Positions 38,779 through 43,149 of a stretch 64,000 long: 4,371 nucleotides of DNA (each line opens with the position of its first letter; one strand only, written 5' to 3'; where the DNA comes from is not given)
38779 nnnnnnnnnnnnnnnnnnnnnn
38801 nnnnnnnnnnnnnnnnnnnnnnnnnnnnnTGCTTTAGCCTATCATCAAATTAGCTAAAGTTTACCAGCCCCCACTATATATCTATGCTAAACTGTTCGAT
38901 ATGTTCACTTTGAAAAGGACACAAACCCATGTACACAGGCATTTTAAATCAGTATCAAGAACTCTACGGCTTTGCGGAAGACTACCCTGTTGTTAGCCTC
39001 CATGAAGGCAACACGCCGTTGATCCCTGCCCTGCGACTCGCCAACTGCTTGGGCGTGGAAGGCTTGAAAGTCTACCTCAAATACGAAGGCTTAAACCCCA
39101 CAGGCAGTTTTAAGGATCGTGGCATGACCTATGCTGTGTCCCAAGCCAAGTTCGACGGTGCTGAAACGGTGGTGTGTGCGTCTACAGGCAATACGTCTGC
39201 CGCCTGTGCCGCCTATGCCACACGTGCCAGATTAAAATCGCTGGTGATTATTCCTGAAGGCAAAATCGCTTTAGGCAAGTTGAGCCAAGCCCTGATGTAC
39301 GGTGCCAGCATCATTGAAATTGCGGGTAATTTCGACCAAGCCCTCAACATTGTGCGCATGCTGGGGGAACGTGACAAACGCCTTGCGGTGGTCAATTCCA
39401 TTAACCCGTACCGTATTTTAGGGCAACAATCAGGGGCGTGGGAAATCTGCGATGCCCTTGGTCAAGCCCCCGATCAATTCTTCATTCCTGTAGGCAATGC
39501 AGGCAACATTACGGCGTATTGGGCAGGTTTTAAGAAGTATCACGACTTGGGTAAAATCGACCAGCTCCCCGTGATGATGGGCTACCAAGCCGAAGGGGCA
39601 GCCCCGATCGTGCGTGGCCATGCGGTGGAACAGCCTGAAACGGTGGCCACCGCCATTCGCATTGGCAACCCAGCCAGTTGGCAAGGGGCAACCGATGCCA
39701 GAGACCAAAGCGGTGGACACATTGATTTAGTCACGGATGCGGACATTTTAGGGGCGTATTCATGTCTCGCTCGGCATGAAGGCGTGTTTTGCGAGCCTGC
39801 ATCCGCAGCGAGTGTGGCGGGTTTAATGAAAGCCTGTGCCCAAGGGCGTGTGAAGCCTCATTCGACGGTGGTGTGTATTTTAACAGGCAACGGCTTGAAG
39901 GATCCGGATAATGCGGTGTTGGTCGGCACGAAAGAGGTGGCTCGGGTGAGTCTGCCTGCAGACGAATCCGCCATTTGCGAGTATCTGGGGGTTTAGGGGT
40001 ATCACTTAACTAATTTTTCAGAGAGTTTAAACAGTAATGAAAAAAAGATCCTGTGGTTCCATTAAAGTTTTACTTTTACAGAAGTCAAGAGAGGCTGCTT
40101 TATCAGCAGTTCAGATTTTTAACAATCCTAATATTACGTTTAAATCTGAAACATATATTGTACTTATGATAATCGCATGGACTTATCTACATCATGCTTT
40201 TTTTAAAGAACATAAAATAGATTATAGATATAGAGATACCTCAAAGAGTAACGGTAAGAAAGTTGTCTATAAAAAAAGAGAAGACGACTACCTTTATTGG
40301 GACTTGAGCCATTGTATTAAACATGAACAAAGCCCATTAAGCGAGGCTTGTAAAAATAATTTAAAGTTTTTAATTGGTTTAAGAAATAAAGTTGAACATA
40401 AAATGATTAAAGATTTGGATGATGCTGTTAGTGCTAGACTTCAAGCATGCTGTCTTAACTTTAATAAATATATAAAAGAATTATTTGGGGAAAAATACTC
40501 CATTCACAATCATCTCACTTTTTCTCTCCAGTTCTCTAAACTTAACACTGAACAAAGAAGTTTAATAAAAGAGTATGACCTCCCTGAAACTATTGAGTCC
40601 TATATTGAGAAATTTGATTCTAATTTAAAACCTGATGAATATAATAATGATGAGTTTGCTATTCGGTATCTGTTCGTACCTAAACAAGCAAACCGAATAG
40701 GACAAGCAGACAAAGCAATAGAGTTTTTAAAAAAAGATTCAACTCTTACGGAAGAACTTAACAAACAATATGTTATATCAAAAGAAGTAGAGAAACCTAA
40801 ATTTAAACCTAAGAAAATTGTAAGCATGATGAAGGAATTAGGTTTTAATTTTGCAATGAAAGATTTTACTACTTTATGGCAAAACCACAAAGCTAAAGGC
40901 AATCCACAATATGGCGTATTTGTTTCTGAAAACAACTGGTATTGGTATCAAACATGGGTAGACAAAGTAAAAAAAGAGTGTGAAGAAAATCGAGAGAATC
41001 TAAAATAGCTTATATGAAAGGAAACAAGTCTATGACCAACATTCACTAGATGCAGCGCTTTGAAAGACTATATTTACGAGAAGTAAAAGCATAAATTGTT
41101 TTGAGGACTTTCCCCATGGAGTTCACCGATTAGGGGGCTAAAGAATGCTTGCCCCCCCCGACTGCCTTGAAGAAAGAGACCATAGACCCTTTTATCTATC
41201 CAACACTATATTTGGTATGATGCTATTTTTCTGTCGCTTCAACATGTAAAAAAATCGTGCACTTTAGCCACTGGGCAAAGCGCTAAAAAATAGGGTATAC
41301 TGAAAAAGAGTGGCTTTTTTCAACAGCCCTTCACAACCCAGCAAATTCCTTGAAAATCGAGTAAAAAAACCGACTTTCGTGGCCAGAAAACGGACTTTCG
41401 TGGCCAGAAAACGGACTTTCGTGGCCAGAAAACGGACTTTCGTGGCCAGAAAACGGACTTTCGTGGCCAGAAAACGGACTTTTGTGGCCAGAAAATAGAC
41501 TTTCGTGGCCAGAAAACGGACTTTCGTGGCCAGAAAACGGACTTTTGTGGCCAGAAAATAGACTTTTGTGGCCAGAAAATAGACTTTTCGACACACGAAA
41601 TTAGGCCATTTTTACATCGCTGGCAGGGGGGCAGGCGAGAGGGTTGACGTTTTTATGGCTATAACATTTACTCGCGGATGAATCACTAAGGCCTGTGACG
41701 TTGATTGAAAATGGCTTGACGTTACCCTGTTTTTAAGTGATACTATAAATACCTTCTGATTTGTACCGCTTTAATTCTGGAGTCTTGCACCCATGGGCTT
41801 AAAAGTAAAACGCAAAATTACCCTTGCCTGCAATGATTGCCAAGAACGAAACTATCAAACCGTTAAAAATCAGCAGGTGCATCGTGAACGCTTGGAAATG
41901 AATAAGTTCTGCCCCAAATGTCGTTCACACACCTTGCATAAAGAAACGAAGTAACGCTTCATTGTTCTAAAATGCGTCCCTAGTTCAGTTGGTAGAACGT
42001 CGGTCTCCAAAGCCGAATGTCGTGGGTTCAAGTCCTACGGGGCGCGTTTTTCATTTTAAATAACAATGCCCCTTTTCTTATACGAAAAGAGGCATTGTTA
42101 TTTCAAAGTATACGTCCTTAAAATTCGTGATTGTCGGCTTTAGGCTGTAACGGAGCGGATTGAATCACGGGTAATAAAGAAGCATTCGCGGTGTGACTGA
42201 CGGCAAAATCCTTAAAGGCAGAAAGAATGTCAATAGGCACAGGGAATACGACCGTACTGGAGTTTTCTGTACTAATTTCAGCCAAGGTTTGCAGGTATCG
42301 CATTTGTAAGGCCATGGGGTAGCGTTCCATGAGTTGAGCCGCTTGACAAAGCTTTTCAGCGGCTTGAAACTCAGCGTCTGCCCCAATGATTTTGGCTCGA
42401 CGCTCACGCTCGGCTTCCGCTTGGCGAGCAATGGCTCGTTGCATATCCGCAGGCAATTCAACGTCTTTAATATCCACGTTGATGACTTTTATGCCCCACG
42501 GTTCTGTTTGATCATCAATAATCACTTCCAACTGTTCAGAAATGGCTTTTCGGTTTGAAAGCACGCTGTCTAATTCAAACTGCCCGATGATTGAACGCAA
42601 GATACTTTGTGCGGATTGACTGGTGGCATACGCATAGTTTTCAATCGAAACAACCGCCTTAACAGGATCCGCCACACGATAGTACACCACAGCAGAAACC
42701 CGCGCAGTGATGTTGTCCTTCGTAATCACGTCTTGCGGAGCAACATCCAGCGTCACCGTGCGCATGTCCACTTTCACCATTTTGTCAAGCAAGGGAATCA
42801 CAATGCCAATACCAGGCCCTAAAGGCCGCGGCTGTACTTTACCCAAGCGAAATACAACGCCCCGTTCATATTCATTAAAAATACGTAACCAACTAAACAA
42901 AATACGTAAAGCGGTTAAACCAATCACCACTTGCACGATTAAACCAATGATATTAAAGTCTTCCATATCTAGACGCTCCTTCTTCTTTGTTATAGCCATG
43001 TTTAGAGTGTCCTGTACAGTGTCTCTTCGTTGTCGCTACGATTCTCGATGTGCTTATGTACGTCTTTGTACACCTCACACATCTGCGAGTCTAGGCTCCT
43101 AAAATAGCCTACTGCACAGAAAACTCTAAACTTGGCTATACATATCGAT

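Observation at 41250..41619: Second copy of the 21-bp array element: same unit count, locus-specific unit variants, and a frame-breaking indel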

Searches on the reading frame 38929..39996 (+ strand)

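Call 25: search_protein_families(library=pfam, proteins=[window:38929-39996:+])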
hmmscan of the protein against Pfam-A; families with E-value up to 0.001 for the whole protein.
window:38929-39996:+ (355 aa): 2 families
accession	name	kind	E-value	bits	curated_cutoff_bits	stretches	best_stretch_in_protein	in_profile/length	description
PF00291.31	PALP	-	1.8e-70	238.1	35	1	22-320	1-295/295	Pyridoxal-phosphate dependent enzyme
PF08541.16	ACP_syn_III_C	-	0.0005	20.6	26.6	0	292-323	50-81/90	3-Oxoacyl-[acyl-carrier-protein (ACP)] synthase III C terminal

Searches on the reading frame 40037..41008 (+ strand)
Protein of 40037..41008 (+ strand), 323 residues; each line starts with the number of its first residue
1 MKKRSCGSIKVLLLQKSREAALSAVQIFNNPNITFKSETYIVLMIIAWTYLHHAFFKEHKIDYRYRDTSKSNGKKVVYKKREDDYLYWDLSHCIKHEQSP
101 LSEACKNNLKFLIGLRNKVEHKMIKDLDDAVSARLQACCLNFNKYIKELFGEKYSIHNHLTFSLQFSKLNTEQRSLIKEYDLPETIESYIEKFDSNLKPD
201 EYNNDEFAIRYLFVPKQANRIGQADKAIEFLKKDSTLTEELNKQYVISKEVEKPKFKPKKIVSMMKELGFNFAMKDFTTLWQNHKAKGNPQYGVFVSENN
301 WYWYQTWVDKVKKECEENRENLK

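Call 25: search_protein_families(library=pfam, proteins=[window:40037-41008:+])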
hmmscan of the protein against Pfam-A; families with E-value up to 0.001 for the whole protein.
window:40037-41008:+ (323 aa): 1 family
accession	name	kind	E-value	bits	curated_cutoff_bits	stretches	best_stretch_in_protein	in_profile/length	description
PF12358.13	DUF3644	-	4e-57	193.2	27.6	1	13-196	2-182/183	Domain of unknown function (DUF3644)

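Call 71: search_protein_families(library=padloc, proteins=[window:40037-41008:+], max_evalue=0.01)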
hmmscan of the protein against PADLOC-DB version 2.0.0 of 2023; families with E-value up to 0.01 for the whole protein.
window:40037-41008:+ (323 aa): 7 families
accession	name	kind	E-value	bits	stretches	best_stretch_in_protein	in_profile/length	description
PDLC04948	PDC-S19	-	1.8e-124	413.4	1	2-321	4-323/325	-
PDLC04950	PDC-S19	-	1.4e-68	229.8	1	13-320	11-336/353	-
PDLC04954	PDC-S19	-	9e-17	59.4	1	12-197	8-207/330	-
PDLC04952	PDC-S19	-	2.1e-16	58.4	1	10-321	5-316/328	-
PDLC04949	PDC-S19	-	3.6e-15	54.1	1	12-321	9-320/334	-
PDLC04955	PDC-S19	-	2.4e-13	48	1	8-153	6-143/338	-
PDLC04953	PDC-S19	-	1e-08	33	1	7-295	5-291/333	-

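Call 72: search_protein_families(library=ncbifam, proteins=[window:40037-41008:+], max_evalue=0.01)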
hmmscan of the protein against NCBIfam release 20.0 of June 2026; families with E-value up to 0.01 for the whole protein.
window:40037-41008:+ (323 aa): 0 families

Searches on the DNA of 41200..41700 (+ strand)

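Call 19: search_rna_families(source=window, start=41200, end=41700, threshold=evalue, max_evalue=10)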
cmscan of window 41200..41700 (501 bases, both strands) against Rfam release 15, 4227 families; matches with E-value up to 10: 0.
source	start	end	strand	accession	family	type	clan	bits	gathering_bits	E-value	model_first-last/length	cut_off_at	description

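Call 40: search_dna_similar(query=window:41250-41620:+, collection=plasmids, mode=distant, max_rows=10)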
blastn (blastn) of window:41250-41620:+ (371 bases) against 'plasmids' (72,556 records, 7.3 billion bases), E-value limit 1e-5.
No match.

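Call 41: search_dna_similar(query=window:41250-41620:+, collection=phages, mode=distant, max_rows=10)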
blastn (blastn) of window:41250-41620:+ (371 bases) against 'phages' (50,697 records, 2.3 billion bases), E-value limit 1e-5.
No match.
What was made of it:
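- On Iteron / partition-site array: The element has no similarity to any plasmid or phage record (calls 40, 41).
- Tried and rejected: blastn of the element against plasmids and phages found nothing (calls 40, 41).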

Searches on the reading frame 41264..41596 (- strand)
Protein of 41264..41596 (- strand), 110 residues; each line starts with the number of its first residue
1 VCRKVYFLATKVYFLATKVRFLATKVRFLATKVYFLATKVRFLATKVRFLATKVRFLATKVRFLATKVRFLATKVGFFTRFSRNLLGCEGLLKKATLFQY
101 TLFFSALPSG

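Call 50: find_encoding_contigs(protein=window:41264-41596:-, flank=1500, max_places=10)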
Protein window:41264-41596:- (110 aa): no gene with exactly this product is on record in the collection.

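Call 51: find_encoding_contigs(protein=window:41267-41596:-, flank=1500, max_places=10)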
Protein seq(110 aa) (110 aa): no gene with exactly this product is on record in the collection.
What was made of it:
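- Tried and rejected: It is not on record (calls 50, 51).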

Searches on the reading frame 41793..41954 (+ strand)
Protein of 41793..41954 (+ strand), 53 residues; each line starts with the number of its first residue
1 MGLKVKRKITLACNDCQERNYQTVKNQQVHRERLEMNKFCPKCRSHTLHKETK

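Call 25: search_protein_families(library=pfam, proteins=[window:41793-41954:+])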
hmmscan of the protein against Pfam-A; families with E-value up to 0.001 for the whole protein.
window:41793-41954:+ (53 aa): 1 family
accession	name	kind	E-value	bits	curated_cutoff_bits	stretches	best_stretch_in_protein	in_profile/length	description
PF00471.26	Ribosomal_L33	-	5.9e-21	75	25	1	8-53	2-47/47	Ribosomal protein L33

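Call 34: find_encoding_contigs(protein=window:41793-41954:+, flank=3000, max_places=10)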
Protein window:41793-41954:+ (53 aa): 18 contigs read that carry it; 10 places shown.
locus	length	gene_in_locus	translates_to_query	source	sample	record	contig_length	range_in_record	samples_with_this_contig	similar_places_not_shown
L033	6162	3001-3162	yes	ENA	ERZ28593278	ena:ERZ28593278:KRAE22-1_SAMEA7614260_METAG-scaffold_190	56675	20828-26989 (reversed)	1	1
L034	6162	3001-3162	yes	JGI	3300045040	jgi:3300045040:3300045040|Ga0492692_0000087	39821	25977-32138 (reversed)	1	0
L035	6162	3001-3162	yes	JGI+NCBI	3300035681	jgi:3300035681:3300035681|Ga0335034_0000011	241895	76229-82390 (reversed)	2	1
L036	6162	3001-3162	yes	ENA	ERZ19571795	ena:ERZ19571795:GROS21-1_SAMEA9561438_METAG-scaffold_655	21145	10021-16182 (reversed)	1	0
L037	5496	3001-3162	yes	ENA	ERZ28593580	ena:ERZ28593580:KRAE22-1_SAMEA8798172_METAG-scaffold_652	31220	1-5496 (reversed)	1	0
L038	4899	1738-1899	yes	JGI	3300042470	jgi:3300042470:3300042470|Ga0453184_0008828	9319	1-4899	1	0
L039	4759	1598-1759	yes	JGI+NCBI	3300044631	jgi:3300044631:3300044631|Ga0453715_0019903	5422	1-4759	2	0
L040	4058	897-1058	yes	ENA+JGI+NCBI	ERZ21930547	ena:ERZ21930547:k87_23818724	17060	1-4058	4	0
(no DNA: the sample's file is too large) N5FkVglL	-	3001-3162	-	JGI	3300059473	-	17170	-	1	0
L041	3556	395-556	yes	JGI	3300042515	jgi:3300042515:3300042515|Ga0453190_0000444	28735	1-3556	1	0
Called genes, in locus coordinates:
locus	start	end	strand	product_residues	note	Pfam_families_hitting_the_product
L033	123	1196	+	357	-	PF02661:Fic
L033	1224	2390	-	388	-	PF13784:Fic_N, PF02661:Fic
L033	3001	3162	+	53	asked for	PF00471:Ribosomal_L33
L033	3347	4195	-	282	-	PF01145:Band_7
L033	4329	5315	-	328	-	PF04055:Radical_SAM, PF06968:BATS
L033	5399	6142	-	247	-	-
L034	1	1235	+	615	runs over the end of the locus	-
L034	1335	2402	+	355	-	PF00291:PALP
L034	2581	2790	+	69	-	-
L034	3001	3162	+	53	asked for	PF00471:Ribosomal_L33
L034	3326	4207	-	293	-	PF01145:Band_7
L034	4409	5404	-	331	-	PF04055:Radical_SAM, PF06968:BATS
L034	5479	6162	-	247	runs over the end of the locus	-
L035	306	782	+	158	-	-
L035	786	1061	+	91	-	-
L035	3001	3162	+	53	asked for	PF00471:Ribosomal_L33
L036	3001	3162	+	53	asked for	PF00471:Ribosomal_L33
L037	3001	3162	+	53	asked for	PF00471:Ribosomal_L33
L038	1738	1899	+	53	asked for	PF00471:Ribosomal_L33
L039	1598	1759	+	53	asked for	PF00471:Ribosomal_L33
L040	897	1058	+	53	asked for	PF00471:Ribosomal_L33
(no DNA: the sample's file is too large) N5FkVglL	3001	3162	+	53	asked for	PF00471:Ribosomal_L33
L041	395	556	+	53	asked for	PF00471:Ribosomal_L33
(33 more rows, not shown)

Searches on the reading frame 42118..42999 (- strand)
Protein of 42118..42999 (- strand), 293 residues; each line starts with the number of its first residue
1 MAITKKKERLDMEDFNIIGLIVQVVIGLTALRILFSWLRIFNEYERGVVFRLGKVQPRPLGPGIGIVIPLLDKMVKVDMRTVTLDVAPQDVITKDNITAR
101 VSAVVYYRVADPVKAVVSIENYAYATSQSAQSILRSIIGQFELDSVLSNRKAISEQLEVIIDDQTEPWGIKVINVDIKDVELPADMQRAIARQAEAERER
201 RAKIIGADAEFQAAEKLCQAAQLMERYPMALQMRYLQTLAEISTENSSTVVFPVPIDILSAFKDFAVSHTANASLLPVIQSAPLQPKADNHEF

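Call 25: search_protein_families(library=pfam, proteins=[window:42118-42999:-])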
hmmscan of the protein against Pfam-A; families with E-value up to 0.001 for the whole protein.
window:42118-42999:- (293 aa): 2 families
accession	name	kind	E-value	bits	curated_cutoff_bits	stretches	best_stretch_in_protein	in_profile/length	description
PF01145.31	Band_7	-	7.6e-41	140.5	23.6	1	41-210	3-175/176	SPFH domain / Band 7 family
PF13421.11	Band_7_1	-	0.00049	20.2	24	0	145-195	158-208/211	SPFH domain-Band 7 family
